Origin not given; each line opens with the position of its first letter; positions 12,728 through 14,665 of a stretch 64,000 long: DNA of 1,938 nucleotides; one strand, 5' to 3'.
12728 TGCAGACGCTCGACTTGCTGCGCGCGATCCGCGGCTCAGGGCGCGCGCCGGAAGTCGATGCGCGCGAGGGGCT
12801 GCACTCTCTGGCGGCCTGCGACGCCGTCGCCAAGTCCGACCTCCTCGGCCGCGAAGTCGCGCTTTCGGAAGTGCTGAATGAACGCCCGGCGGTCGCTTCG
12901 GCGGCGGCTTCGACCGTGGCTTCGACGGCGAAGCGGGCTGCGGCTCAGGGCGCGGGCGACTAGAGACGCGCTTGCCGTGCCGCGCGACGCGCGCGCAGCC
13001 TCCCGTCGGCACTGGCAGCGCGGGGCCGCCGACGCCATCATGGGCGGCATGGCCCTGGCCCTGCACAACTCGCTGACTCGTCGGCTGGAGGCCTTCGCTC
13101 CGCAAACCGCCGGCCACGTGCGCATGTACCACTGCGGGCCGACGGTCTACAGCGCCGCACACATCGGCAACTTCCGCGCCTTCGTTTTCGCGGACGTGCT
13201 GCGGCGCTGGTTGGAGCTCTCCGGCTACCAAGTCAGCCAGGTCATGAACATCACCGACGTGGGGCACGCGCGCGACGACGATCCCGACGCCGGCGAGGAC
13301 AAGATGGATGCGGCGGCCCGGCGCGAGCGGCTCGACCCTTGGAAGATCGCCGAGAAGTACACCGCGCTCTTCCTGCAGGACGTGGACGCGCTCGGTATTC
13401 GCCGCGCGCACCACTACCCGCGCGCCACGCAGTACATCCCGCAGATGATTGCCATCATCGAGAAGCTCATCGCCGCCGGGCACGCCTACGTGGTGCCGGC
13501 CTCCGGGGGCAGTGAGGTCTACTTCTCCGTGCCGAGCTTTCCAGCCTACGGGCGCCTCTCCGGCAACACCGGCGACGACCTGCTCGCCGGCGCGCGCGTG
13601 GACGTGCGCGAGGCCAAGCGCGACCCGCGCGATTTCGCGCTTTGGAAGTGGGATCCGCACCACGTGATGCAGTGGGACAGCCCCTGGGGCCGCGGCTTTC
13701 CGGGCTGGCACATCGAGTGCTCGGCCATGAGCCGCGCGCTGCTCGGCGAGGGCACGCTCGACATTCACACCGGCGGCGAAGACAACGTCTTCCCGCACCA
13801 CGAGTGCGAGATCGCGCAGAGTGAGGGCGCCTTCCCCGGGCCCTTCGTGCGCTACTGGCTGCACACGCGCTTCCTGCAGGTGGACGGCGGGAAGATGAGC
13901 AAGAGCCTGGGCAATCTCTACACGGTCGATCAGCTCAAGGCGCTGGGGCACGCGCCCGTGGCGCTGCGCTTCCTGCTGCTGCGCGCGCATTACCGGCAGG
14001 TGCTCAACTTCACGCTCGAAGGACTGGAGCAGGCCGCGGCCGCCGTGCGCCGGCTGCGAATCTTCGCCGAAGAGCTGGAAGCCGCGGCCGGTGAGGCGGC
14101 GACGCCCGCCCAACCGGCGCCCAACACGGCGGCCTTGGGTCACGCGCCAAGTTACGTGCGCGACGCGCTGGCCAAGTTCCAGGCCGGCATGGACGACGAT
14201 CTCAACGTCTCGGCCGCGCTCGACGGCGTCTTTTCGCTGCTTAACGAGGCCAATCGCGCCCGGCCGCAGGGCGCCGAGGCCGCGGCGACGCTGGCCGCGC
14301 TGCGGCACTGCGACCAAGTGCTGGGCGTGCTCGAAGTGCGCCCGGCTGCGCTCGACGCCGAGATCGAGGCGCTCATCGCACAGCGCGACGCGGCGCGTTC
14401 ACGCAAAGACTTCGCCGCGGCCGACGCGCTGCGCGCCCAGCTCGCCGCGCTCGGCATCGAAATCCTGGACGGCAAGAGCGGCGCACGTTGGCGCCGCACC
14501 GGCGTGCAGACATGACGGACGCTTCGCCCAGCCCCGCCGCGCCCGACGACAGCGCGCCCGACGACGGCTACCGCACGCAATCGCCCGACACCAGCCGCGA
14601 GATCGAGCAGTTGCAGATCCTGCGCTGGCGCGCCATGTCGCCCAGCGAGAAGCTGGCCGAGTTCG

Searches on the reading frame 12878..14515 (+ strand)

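Call 33: search_protein_families(library=pfam, proteins=[window:12878-14515:+], max_evalue=0.0001)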
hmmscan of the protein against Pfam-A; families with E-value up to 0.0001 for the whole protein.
window:12878-14515:+ (545 aa): 5 families
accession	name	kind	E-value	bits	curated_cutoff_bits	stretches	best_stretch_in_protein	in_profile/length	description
PF01406.26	tRNA-synt_1e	-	3.1e-99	332.6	27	1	74-387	3-300/301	tRNA synthetases class I (C) catalytic domain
PF23493.1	CysS_C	-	1e-08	35.6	23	1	491-539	3-51/51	Cysteinyl-tRNA ligase anticodon binding domain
PF09190.17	DALR_2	-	1.2e-08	35.8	22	1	433-486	1-57/57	DALR domain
PF09334.17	tRNA-synt_1g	-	8.8e-07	28.4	20.1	0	92-185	12-93/391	tRNA synthetases class I (M)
PF01921.24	tRNA-synt_1f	-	3.6e-05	23.3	27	0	333-387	275-329/360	tRNA synthetases class I (K)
